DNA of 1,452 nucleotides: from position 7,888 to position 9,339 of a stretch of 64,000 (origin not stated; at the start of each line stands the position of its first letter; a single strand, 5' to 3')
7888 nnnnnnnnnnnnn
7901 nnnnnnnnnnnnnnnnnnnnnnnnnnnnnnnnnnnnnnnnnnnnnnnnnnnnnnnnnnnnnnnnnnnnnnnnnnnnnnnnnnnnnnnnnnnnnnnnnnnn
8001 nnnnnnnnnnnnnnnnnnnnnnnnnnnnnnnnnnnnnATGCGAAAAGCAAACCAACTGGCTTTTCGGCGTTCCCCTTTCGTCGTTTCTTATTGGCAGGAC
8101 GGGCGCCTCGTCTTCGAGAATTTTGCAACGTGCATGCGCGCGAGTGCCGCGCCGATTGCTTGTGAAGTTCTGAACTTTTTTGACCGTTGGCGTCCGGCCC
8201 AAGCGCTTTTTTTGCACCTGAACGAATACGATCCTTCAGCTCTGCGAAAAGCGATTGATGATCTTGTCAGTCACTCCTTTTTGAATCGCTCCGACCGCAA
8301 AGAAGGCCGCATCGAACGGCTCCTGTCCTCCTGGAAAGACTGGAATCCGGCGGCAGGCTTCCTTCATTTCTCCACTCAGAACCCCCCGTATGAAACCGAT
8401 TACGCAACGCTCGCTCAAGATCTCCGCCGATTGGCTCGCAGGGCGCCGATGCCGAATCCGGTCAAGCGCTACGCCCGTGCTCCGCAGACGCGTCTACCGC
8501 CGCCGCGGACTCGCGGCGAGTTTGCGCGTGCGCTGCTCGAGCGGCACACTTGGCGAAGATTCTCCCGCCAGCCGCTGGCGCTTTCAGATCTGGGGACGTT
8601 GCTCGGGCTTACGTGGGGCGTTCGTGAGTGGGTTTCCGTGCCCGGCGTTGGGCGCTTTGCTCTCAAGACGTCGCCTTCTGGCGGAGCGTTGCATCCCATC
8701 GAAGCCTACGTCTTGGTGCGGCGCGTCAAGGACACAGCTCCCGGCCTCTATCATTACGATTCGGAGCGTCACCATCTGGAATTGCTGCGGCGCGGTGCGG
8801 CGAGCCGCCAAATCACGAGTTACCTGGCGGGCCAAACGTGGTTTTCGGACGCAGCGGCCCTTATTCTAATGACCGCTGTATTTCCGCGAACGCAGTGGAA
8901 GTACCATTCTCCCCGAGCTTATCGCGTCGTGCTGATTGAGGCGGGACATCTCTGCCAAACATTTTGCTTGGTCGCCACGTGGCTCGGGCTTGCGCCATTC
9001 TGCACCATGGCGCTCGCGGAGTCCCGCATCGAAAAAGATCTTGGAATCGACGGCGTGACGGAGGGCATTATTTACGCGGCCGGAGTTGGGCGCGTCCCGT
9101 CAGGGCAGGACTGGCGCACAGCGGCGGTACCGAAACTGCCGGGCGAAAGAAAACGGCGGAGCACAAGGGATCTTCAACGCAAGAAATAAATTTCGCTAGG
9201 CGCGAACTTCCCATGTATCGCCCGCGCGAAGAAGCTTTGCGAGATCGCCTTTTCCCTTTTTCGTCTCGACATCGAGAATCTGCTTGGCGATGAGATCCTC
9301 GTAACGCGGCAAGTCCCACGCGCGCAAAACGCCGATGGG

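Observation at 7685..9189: Minimal peptide-plus-enzyme cassette: an SD-led 58-aa ORF directly upstream of an RRE-like/SagB-type dehydrogenase, with no YcaO partner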

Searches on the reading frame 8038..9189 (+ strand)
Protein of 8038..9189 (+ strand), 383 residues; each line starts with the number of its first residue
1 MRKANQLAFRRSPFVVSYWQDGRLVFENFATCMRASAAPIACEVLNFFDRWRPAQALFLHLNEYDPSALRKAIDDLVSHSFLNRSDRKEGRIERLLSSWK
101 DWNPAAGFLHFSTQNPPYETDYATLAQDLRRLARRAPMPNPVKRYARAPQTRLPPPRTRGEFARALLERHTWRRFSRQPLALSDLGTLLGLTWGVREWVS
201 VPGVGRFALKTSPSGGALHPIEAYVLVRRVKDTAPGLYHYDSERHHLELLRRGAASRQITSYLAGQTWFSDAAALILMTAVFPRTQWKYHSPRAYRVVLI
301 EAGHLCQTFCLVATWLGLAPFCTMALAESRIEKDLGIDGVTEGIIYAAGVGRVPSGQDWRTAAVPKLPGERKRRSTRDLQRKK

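Call 3: search_protein_families(library=pfam, proteins=[window:8038-9189:+], max_evalue=1)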
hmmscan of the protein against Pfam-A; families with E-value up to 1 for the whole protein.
window:8038-9189:+ (383 aa): 1 family
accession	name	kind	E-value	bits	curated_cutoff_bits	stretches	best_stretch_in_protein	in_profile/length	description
PF00881.29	Nitroreductase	-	3.2e-17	63.6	23.5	1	167-352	2-167/167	Nitroreductase family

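Call 4: search_protein_families(library=ncbifam, proteins=[window:8038-9189:+], max_evalue=1)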
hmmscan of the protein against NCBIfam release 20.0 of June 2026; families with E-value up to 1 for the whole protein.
window:8038-9189:+ (383 aa): 2 families
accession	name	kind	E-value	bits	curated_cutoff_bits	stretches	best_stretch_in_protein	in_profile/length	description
TIGR04511.1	SagB_rel_DH_2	exception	2.7e-57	194.5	240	1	100-352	108-368/380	putative peptide maturation dehydrogenase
TIGR03605.1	antibiot_sagB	domain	3.2e-36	124.4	78.4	1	182-352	2-173/173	SagB family peptide dehydrogenase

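Call 5: find_homologous_proteins(query=window:8038-9189:+, max_evalue=0.00001)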
Query window:8038-9189:+ (383 aa): 5005 proteins with E <= 0.00001 among 8000 candidates; the best 120 are listed.
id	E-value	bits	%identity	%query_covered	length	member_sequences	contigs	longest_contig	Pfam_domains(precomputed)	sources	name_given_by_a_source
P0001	2.8e-261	884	100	100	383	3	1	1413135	PF00881.30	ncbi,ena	-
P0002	4.7e-222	755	85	100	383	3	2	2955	PF00881.30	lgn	-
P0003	1.8e-211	720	89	92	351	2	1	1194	PF00881.30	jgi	jgi:SagB-type dehydrogenase family enzyme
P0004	5.6e-191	653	74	99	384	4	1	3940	PF00881.30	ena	-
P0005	2.1e-177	608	70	97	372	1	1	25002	PF00881.30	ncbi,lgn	ncbi:MAG: SagB family peptide dehydrogenase [Candidatus Acidiferrales bacterium]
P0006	3.4e-171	587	70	97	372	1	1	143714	PF00881.30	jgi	jgi:SagB-type dehydrogenase family enzyme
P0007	6.7e-167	573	67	98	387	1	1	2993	PF00881.30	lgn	-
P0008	1.6e-165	569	64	98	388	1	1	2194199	PF00881.30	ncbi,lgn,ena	-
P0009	5.1e-164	564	64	97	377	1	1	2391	PF00881.30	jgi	jgi:SagB-type dehydrogenase family enzyme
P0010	8.0e-163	560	66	95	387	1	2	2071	PF00881.30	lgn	-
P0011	1.5e-162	559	64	98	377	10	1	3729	PF00881.30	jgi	-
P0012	1.8e-162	559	64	98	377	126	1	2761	PF00881.30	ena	-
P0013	3.4e-162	558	65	97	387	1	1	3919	PF00881.30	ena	-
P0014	4.0e-162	558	65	98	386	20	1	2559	PF00881.30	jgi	-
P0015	4.7e-162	557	64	98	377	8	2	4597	PF00881.30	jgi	jgi:SagB-type dehydrogenase family enzyme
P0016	5.8e-162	557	64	98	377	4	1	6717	PF00881.30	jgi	jgi:SagB-type dehydrogenase family enzyme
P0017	7.7e-162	557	64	98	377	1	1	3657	PF00881.30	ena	-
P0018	1.9e-161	555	63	98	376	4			PF00881.30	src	-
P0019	2.3e-161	555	66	98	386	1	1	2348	PF00881.30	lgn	-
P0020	1.3e-160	553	63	98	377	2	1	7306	PF00881.30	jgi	jgi:SagB-type dehydrogenase family enzyme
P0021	1.3e-160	553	63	98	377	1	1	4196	PF00881.30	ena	-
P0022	2.4e-160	552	63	98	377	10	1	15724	PF00881.30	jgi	jgi:SagB-type dehydrogenase family enzyme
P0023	2.5e-160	552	63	98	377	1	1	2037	PF00881.30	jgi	jgi:SagB-type dehydrogenase family enzyme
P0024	3.0e-160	551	63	98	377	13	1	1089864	PF00881.30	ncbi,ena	-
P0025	3.9e-160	551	63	98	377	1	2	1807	PF00881.30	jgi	jgi:SagB-type dehydrogenase family enzyme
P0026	4.7e-160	551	63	98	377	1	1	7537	PF00881.30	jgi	jgi:SagB-type dehydrogenase family enzyme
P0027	4.8e-160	551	64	98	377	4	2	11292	PF00881.30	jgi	jgi:SagB-type dehydrogenase family enzyme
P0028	5.7e-160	551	63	98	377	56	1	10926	PF00881.30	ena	-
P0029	6.0e-160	550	63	98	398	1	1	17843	PF00881.30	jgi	jgi:SagB-type dehydrogenase family enzyme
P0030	9.3e-160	550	66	96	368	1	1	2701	PF00881.30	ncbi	-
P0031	9.7e-160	550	63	98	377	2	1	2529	PF00881.30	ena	-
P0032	1.9e-159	549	63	98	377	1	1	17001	PF00881.30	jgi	jgi:SagB-type dehydrogenase family enzyme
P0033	1.9e-159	549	63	98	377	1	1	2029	PF00881.30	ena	-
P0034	2.3e-159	549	63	98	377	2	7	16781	PF00881.30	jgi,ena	jgi:SagB-type dehydrogenase family enzyme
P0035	2.8e-159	548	63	98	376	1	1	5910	PF00881.30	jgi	jgi:SagB-type dehydrogenase family enzyme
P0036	3.4e-159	548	63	98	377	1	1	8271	PF00881.30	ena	-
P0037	3.6e-159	548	63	98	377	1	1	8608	PF00881.30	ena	-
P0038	3.7e-159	548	63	98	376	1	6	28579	PF00881.30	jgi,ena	jgi:SagB-type dehydrogenase family enzyme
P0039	3.8e-159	548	63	97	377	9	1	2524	PF00881.30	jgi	jgi:SagB-type dehydrogenase family enzyme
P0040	3.9e-159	548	63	98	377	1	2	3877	PF00881.30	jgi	jgi:SagB-type dehydrogenase family enzyme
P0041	6.9e-159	547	62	98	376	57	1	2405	PF00881.30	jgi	jgi:SagB-type dehydrogenase family enzyme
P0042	8.1e-159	547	63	98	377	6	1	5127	PF00881.30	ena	-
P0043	8.1e-159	547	62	98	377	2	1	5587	PF00881.30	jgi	jgi:SagB-type dehydrogenase family enzyme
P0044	1.0e-158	546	63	98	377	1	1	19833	PF00881.30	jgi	jgi:SagB-type dehydrogenase family enzyme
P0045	3.5e-158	545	63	98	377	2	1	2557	PF00881.30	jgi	jgi:SagB-type dehydrogenase family enzyme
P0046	3.7e-158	545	63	98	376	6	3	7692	PF00881.30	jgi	jgi:SagB-type dehydrogenase family enzyme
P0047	4.3e-158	544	63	97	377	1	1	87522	PF00881.30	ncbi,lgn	ncbi:MAG: SagB family peptide dehydrogenase [Candidatus Acidiferrales bacterium]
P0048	6.5e-158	544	62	98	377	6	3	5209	PF00881.30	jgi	jgi:SagB-type dehydrogenase family enzyme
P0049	7.5e-158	544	62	98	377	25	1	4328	PF00881.30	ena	-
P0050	8.4e-158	543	62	98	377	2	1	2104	PF00881.30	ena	-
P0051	1.0e-157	543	62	97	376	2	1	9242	PF00881.30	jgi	jgi:SagB-type dehydrogenase family enzyme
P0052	1.6e-157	542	62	98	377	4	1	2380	PF00881.30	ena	-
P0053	2.5e-157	542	63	98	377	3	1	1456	PF00881.30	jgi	jgi:SagB-type dehydrogenase family enzyme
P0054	2.9e-157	542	62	98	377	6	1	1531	PF00881.30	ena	-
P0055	3.2e-157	541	61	98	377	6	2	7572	PF00881.30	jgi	jgi:SagB-type dehydrogenase family enzyme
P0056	4.6e-157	541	63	98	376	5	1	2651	PF00881.30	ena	-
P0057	6.7e-157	540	62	98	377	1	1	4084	PF00881.30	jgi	jgi:SagB-type dehydrogenase family enzyme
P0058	1.1e-156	540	63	98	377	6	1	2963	PF00881.30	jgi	-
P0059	1.2e-156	540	62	98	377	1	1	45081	PF00881.30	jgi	jgi:SagB-type dehydrogenase family enzyme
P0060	1.3e-156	539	63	98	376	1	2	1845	PF00881.30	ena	-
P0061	1.4e-156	539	63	98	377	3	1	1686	PF00881.30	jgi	jgi:SagB-type dehydrogenase family enzyme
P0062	1.4e-156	539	61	98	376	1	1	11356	PF00881.30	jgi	jgi:SagB-type dehydrogenase family enzyme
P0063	3.1e-156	538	62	98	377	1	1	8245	PF00881.30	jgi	jgi:SagB-type dehydrogenase family enzyme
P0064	3.8e-156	538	62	98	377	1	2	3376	PF00881.30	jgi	jgi:SagB-type dehydrogenase family enzyme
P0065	3.8e-156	538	62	98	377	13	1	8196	PF00881.30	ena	-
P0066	4.9e-156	538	63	98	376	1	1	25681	PF00881.30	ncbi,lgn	ncbi:MAG: SagB family peptide dehydrogenase [Candidatus Acidiferrales bacterium]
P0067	6.3e-156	537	63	98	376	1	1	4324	PF00881.30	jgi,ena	-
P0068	9.3e-156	537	61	98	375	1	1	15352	PF00881.30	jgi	jgi:SagB-type dehydrogenase family enzyme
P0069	9.8e-156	537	63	98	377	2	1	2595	PF00881.30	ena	-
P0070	9.9e-156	537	62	98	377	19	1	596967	PF00881.30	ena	-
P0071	1.1e-155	536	62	98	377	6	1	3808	PF00881.30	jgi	jgi:SagB-type dehydrogenase family enzyme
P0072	1.1e-155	536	62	98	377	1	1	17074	PF00881.30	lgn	-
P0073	1.1e-155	536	62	98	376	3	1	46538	PF00881.30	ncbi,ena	-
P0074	2.2e-155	535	62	98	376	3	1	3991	PF00881.30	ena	-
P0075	2.6e-155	535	64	93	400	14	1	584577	PF00881.30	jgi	jgi:SagB-type dehydrogenase family enzyme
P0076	2.9e-155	535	62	98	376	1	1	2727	PF00881.30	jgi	jgi:SagB-type dehydrogenase family enzyme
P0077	3.8e-155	535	62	98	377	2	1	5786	PF00881.30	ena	-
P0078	4.2e-155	535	61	98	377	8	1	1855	PF00881.30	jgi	jgi:SagB-type dehydrogenase family enzyme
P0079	9.1e-155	533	61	98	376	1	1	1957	PF00881.30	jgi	jgi:SagB-type dehydrogenase family enzyme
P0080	1.6e-154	533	62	98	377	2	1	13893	PF00881.30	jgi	jgi:SagB-type dehydrogenase family enzyme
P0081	2.8e-154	532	62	98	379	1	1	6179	PF00881.30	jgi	jgi:SagB-type dehydrogenase family enzyme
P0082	4.1e-154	531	61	97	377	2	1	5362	PF00881.30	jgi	jgi:SagB-type dehydrogenase family enzyme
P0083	5.9e-154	531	63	95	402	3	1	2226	PF00881.30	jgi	jgi:SagB-type dehydrogenase family enzyme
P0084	1.2e-153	530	62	98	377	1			PF00881.30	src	-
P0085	2.3e-153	529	61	98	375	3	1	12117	PF00881.30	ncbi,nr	ncbi:MAG TPA: SagB family peptide dehydrogenase [Candidatus Limnocylindrales bacterium]|nr:SagB fami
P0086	2.4e-153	529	61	98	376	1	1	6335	PF00881.30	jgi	jgi:SagB-type dehydrogenase family enzyme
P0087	2.5e-153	529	62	97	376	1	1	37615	PF00881.30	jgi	jgi:SagB-type dehydrogenase family enzyme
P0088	2.9e-153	528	60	98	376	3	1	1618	PF00881.30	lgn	-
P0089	4.1e-153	528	61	99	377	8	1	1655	PF00881.30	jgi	jgi:SagB-type dehydrogenase family enzyme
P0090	4.2e-153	528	63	98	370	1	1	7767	PF00881.30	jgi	jgi:SagB-type dehydrogenase family enzyme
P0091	5.2e-153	528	61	98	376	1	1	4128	PF00881.30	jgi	jgi:SagB-type dehydrogenase family enzyme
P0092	5.5e-153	528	61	98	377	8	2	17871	PF00881.30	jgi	jgi:SagB-type dehydrogenase family enzyme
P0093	5.8e-153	527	63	100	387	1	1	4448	PF00881.30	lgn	-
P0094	1.2e-152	526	61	98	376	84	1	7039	PF00881.30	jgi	jgi:SagB-type dehydrogenase family enzyme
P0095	1.6e-152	526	61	98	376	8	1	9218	PF00881.30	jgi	-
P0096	1.7e-152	526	60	98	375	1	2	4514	PF00881.30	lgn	-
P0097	1.8e-152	526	62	98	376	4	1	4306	PF00881.30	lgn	-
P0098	1.8e-152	526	61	96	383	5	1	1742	PF00881.30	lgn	-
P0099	2.5e-152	525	61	97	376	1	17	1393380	PF00881.30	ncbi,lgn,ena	ncbi:MAG: SagB family peptide dehydrogenase [Candidatus Acidiferrales bacterium]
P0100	5.5e-152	524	61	95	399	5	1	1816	PF00881.30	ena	-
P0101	6.2e-152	524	63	94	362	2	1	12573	PF00881.30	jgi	-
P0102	1.8e-151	523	61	95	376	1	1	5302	PF00881.30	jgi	jgi:SagB-type dehydrogenase family enzyme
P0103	2.3e-151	522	60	97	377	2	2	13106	PF00881.30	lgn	-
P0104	2.6e-151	522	60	98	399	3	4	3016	PF00881.30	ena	-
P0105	3.0e-151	522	59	98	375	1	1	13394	PF00881.30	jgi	jgi:SagB-type dehydrogenase family enzyme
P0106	3.6e-151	522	60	98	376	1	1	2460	PF00881.30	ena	-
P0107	5.9e-151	521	60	98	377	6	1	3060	PF00881.30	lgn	-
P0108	7.3e-151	521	60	98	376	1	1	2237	PF00881.30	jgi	jgi:SagB-type dehydrogenase family enzyme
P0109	1.0e-150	520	60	100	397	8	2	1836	PF00881.30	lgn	-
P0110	1.5e-150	520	61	97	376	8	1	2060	PF00881.30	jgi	jgi:SagB-type dehydrogenase family enzyme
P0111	1.9e-150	519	60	98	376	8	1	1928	PF00881.30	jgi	jgi:SagB-type dehydrogenase family enzyme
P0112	2.8e-150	519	60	97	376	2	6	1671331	PF00881.30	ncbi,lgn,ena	ncbi:MAG: SagB family peptide dehydrogenase [Candidatus Acidiferrales bacterium]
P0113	9.6e-150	517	63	90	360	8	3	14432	PF00881.30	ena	-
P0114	1.0e-149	517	60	98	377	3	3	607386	PF00881.30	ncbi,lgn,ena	ncbi:MAG: SagB family peptide dehydrogenase [Candidatus Acidiferrales bacterium]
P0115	2.3e-149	516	61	99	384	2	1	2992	PF00881.30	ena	-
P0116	2.5e-149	515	60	97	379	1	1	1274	PF00881.30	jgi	-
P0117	6.7e-149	514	62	94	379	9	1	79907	PF00881.30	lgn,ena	-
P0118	1.1e-148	513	59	98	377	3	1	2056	PF00881.30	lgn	-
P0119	2.4e-148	512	59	98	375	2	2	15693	PF00881.30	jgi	jgi:SagB-type dehydrogenase family enzyme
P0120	2.7e-147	509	60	98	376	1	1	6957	PF00881.30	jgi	jgi:SagB-type dehydrogenase family enzyme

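Call 7: find_encoding_contigs(protein=P0001, flank=10000, max_places=3)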
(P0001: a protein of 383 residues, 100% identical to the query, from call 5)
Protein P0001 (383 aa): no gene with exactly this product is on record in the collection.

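Call 8: find_encoding_contigs(protein=P0008, flank=10000, max_places=3)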
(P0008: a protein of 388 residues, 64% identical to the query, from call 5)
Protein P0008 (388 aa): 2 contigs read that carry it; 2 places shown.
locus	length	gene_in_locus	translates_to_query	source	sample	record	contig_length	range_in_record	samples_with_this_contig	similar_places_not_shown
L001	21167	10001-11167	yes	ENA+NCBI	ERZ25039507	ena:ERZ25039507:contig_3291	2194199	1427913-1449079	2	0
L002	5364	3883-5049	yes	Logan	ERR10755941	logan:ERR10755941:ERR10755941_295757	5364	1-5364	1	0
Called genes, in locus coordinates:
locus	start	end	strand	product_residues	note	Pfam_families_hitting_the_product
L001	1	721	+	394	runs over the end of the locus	PF00108:Thiolase_N, PF02803:Thiolase_C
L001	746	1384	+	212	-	-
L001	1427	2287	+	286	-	PF02737:3HCDH_N, PF00725:3HCDH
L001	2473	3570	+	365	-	PF00154:RecA_N, PF08423:Rad51, PF06745:ATPase (faint), PF27531:MT3502_N (weak), PF21096:RecA_C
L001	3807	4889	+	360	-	PF00905:Transpeptidase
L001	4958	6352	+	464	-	PF19425:Csd3_N2 (weak), PF01551:Peptidase_M23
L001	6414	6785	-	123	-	-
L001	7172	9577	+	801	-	PF00069:Pkinase, PF03109:ABC1 (weak), PF07714:PK_Tyr_Ser-Thr, PF13431:TPR_17 (weak), PF21033:RMD1-3 (weak), PF13429:TPR_15, PF13432:TPR_16, PF14559:TPR_19, +13 more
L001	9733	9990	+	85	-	-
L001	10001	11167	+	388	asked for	PF00881:Nitroreductase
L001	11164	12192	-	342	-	PF02775:TPP_enzyme_C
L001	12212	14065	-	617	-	PF01558:POR, PF01855:POR_N, PF17147:PFOR_II (weak)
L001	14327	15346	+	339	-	-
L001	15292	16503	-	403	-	PF01609:DDE_Tnp_1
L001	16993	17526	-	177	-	-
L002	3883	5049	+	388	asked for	PF00881:Nitroreductase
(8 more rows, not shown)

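Call 9: find_encoding_contigs(protein=P0006, flank=10000, max_places=3)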
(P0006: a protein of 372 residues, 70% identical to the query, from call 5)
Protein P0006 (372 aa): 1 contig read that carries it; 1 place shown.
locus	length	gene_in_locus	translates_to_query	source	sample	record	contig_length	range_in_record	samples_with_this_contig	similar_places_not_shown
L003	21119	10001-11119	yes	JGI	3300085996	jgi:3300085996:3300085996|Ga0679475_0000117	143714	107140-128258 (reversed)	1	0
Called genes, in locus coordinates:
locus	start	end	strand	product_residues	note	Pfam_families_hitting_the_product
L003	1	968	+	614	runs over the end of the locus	PF00512:HisKA, PF02518:HATPase_c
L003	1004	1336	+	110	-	-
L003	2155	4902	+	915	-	PF13103:TonB_2, PF03544:TonB_C, PF00515:TPR_1 (faint), PF07719:TPR_2 (faint), PF14559:TPR_19 (weak), PF13414:TPR_11 (weak), PF13432:TPR_16, PF03544:TonB_C (weak), +8 more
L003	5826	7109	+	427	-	PF19425:Csd3_N2 (faint), PF01551:Peptidase_M23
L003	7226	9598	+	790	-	PF00069:Pkinase, PF07714:PK_Tyr_Ser-Thr, PF03109:ABC1, PF14531:Kinase-like (weak), PF13428:TPR_14 (faint), PF13424:TPR_12 (faint), PF13432:TPR_16 (weak), PF07719:TPR_2 (weak), +8 more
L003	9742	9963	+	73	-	-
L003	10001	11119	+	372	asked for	PF00881:Nitroreductase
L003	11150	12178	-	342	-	PF02775:TPP_enzyme_C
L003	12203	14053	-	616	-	PF01558:POR, PF01855:POR_N, PF17147:PFOR_II (weak)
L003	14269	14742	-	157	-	PF00583:Acetyltransf_1, PF13673:Acetyltransf_10 (weak), PF13508:Acetyltransf_7, PF08445:FR47 (weak)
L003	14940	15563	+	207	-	PF01726:LexA_DNA_bind, PF00717:Peptidase_S24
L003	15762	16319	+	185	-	PF04519:Bactofilin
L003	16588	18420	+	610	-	-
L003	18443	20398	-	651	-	PF01011:PQQ, PF13360:PQQ_2 (weak)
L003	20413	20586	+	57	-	-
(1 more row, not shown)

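Call 16: find_related_loci(query=A1, collection=genome_contigs, flank=10000)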
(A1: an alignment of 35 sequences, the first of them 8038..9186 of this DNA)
Query A1 (383 aa) in genome_contigs; peptide patterns used: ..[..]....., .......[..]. (x = any residue, [..] = any of these).
392 stretches matched a pattern; 364 encode a relative of the query (tblastn E <= 1e-3); the best 80 are kept; 80 distinct loci.
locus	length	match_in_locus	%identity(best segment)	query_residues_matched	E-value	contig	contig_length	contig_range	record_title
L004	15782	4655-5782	70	1-376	0e+0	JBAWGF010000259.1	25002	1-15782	MAG: Candidatus Acidiferrales bacterium isolate MFD04394_ilm_asm_bin14 k127_25051, whole genome shotgun sequence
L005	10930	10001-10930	85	1-310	2e-174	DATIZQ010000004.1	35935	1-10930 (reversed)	MAG TPA_asm: Candidatus Acidoferrum sp. isolate SMAG_U15305 k141_4839408, whole genome shotgun sequence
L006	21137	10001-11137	64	3-376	2e-166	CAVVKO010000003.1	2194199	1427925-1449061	MAG: uncultured Acidobacteriota bacterium isolate MFD03399.bin.2.5 genome assembly, contig: contig_3291, whole genome sh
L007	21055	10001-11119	63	1-373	2e-160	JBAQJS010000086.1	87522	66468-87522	MAG: Candidatus Acidiferrales bacterium isolate MFD06488_ilm_asm_bin26 k127_137538, whole genome shotgun sequence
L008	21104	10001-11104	64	1-368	2e-159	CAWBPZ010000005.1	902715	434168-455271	MAG: uncultured Acidobacteriota bacterium isolate MFD04463.bin.1.298 genome assembly, contig: contig_44827, whole genome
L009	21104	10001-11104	63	1-368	6e-159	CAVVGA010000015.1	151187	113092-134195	MAG: uncultured Acidobacteriota bacterium isolate MFD01138.bin.3.6 genome assembly, contig: contig_52136, whole genome s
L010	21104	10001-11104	63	1-368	1e-158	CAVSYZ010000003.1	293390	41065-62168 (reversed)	MAG: uncultured Acidobacteriota bacterium isolate MFD04463.bin.1.91 genome assembly, contig: contig_20255, whole genome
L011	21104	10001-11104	63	1-368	6e-158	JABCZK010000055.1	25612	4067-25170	MAG: Acidobacteria bacterium isolate Inc-BW-C-12-M_MAG29 Ga0210394_10002427, whole genome shotgun sequence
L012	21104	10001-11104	63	1-368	1e-157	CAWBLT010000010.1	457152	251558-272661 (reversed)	MAG: uncultured Acidobacteriota bacterium isolate MFD04463.bin.2.86 genome assembly, contig: contig_24262, whole genome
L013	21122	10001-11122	62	1-374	2e-157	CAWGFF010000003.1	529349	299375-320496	MAG: uncultured Acidobacteriota bacterium isolate MFD05705.bin.1.72 genome assembly, contig: contig_21195, whole genome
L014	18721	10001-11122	62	1-374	5e-157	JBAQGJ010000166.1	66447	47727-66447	MAG: Candidatus Acidiferrales bacterium isolate MFD09291_ilm_asm_bin33 k127_137333, whole genome shotgun sequence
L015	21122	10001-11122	64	1-374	9e-157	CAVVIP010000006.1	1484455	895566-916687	MAG: uncultured Acidobacteriota bacterium isolate MFD01633.bin.1.131 genome assembly, contig: contig_8928, whole genome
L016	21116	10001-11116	62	1-372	2e-156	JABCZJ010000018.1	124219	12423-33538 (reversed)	MAG: Acidobacteria bacterium isolate Inc-BW-C-12-M_MAG20 Ga0210394_10000258, whole genome shotgun sequence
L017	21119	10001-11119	62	1-373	7e-156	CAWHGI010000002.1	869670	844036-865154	MAG: uncultured Acidobacteriota bacterium isolate MFD00731.bin.3.121 genome assembly, contig: contig_14009, whole genome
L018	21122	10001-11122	63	1-374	2e-155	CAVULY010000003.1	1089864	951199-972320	MAG: uncultured Acidobacteriota bacterium isolate MFD06435.bin.1.27 genome assembly, contig: contig_22531, whole genome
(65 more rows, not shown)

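Call 23: predict_structure(alignment_id=A1)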
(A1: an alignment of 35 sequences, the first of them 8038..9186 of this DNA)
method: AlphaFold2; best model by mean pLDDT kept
length: 383 residues; sequences in the alignment: 35
mean_pLDDT: 71.0   pTM: 0.62
mean pLDDT of the five models: 71.0, 69.4, 68.3, 68.3, 56.8
residues with pLDDT >= 90: 79; 70-90: 133; 50-70: 111; < 50: 60
segments of 3 or more residues with pLDDT < 50: 1-3, 98-118, 283-290, 337-341, 366-383
pLDDT, mean of each block of 10 residues (from residue 1): 71 73 77 82 86 92 92 91 86 57 33 38 66 58 72 81 53 81 92 72 58 59 89 92 88 81 72 86 49 66 78 82 62 52 74 75 50 41 38
secondary structure, 60 per line:
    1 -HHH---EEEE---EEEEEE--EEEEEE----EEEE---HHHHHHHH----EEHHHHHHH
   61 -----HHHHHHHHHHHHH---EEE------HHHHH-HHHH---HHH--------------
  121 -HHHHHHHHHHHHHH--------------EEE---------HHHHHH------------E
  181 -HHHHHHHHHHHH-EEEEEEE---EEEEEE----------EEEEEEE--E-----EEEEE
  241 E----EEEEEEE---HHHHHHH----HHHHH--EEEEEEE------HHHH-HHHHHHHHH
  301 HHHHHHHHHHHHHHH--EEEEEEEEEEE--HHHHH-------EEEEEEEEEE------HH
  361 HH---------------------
elements in order: E8-11 E15-20 E23-28 E33-36 H40-47 H54-60 H66-78 E82-84 H91-95 H97-100 H122-135 E150-152 H162-167 H182-193 E195-201 E205-210 E221-227 E236-241 E246-252 H256-262 H267-271 E274-280 H287-290 H292-315 E318-328 H331-335 E343-352 H359-362
